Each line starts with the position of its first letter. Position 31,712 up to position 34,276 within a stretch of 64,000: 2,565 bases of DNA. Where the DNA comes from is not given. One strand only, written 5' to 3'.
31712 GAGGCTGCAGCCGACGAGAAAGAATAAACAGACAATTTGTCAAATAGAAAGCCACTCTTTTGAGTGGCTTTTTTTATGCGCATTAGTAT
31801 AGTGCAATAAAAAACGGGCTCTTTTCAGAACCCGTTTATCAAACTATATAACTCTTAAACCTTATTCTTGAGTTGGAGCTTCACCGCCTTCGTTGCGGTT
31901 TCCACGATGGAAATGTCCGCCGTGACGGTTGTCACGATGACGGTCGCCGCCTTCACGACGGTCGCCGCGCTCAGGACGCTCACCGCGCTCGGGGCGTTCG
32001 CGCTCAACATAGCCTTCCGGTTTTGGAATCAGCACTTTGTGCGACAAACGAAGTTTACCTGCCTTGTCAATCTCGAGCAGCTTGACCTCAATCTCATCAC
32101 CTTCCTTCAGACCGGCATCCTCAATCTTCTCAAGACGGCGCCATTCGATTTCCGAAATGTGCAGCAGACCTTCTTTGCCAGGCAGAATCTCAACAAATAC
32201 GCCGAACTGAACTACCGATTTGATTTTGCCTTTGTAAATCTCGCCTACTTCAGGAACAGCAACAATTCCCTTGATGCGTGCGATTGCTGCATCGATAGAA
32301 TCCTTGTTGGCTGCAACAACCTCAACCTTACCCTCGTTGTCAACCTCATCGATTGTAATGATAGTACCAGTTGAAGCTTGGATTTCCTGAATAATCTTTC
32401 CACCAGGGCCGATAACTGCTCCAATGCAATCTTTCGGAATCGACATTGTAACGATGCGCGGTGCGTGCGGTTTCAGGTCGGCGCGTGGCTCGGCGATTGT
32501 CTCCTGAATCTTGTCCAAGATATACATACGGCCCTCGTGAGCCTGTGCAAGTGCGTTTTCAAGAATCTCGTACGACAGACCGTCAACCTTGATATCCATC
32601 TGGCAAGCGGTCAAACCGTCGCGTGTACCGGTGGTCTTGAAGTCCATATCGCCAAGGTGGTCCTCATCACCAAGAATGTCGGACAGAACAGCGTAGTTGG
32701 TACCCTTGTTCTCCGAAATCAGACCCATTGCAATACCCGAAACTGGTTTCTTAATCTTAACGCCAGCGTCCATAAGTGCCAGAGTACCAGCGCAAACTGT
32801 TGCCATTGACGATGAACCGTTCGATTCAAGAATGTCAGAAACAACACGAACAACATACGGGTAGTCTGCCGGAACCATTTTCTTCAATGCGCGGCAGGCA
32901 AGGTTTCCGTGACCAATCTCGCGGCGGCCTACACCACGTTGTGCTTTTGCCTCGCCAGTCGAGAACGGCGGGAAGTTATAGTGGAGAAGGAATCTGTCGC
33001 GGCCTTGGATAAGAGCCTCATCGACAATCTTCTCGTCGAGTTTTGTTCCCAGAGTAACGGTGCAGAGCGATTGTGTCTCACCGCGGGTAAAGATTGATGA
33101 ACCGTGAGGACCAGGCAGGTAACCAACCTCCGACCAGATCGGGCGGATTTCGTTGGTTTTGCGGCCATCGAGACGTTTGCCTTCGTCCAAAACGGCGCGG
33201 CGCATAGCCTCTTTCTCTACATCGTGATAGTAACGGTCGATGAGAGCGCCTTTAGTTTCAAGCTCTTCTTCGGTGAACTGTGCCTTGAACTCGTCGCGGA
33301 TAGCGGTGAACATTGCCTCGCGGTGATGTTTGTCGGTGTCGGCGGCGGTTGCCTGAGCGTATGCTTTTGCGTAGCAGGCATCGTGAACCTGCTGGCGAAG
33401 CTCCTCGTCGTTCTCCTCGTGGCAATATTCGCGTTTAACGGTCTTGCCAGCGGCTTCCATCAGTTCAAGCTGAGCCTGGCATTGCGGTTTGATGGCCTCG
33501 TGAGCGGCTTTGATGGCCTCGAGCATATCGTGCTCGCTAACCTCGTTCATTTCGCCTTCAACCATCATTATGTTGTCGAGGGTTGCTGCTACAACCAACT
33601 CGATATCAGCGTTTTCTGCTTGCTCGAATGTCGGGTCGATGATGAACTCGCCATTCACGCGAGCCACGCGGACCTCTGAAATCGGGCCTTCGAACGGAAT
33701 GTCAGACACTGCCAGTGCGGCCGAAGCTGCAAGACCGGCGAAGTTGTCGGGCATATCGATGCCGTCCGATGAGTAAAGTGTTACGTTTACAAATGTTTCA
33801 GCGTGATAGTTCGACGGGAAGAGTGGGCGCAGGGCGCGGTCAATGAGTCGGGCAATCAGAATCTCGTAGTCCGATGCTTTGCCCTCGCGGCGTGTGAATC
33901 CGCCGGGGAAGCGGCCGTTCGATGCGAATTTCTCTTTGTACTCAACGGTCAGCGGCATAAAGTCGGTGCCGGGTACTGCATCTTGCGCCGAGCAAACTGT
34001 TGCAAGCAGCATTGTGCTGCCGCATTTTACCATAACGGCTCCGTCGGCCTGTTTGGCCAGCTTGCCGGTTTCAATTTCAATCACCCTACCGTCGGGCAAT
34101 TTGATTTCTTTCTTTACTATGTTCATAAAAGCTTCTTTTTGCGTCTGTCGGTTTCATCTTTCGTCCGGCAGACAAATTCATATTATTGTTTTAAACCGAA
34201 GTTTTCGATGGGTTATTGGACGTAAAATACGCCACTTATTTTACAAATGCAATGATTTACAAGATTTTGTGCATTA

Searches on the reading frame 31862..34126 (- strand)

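Call 23: search_protein_families(library=pfam, proteins=[window:31862-34126:-], max_evalue=0.001)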
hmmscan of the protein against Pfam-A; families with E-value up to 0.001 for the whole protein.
window:31862-34126:- (754 aa): 5 families
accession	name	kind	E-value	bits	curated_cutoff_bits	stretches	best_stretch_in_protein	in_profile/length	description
PF01138.27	RNase_PH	-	2.4e-54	183.7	25.5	2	13-144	2-130/130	3' exoribonuclease family, domain 1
PF03725.20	RNase_PH_C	-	1.8e-23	82.7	20.8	2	147-211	1-67/67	3' exoribonuclease family, domain 2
PF00575.29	S1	-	3.3e-19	69.5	22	1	625-697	2-74/74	S1 RNA binding domain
PF00013.35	KH_1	-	5.4e-13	48.9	21.5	1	559-619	2-65/66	KH domain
PF03726.19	PNPase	-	2.2e-10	41.3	24.6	1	244-323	3-81/81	Polyribonucleotide nucleotidyltransferase, RNA binding domain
